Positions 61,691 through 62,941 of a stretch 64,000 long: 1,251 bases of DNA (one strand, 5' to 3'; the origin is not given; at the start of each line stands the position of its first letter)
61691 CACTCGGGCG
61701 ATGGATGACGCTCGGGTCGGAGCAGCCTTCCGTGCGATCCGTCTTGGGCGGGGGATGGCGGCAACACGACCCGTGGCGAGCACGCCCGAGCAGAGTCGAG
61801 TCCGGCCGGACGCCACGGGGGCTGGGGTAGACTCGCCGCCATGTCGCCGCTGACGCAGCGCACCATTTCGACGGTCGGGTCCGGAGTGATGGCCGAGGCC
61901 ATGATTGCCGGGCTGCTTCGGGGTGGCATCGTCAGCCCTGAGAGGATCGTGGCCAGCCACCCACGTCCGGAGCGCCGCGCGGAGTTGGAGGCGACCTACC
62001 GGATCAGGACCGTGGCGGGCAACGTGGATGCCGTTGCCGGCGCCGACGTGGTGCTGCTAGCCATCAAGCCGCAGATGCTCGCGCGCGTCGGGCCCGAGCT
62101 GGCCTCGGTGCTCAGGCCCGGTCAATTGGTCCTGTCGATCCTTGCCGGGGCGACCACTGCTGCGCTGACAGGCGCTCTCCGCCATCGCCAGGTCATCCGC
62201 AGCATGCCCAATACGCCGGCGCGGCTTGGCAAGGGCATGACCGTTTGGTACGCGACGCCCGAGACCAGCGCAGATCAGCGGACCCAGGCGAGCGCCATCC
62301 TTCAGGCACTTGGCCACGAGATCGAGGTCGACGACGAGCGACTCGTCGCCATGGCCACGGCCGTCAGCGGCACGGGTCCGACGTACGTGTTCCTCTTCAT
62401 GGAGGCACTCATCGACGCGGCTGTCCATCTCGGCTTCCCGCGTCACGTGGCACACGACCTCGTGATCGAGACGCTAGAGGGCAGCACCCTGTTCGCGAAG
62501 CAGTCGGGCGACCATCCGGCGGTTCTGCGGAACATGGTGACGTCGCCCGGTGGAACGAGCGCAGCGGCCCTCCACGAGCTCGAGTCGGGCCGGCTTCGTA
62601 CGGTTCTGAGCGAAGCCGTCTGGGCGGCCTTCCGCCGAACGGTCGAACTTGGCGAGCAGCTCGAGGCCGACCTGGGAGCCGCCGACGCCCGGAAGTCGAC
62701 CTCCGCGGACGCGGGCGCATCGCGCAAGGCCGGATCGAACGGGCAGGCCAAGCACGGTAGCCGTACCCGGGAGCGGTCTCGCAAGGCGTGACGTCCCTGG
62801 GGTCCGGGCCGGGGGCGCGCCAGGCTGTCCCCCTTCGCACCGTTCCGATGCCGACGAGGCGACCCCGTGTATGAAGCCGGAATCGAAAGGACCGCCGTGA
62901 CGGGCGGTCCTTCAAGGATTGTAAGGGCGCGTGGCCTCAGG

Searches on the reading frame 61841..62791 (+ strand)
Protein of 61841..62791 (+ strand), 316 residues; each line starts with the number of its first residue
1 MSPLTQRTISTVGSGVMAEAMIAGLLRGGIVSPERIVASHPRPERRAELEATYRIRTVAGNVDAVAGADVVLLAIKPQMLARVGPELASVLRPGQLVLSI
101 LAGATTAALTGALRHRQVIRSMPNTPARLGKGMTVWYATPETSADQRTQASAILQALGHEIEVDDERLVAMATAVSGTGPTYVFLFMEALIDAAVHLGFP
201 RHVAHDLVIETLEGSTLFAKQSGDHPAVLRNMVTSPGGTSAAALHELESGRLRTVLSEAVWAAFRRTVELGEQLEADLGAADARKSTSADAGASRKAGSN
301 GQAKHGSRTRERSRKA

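Call 29: search_protein_families(library=pfam, proteins=[window:61841-62791:+], max_evalue=0.001)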
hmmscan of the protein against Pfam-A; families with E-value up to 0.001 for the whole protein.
window:61841-62791:+ (316 aa): 2 families
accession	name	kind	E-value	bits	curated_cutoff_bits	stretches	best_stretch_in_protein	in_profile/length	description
PF14748.11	P5CR_dimer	-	1.9e-32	112.1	25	1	166-270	1-105/105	Pyrroline-5-carboxylate reductase dimerisation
PF03807.23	F420_oxidored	-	4.7e-17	62.8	21.6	1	9-103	2-94/94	NADP oxidoreductase coenzyme F420-dependent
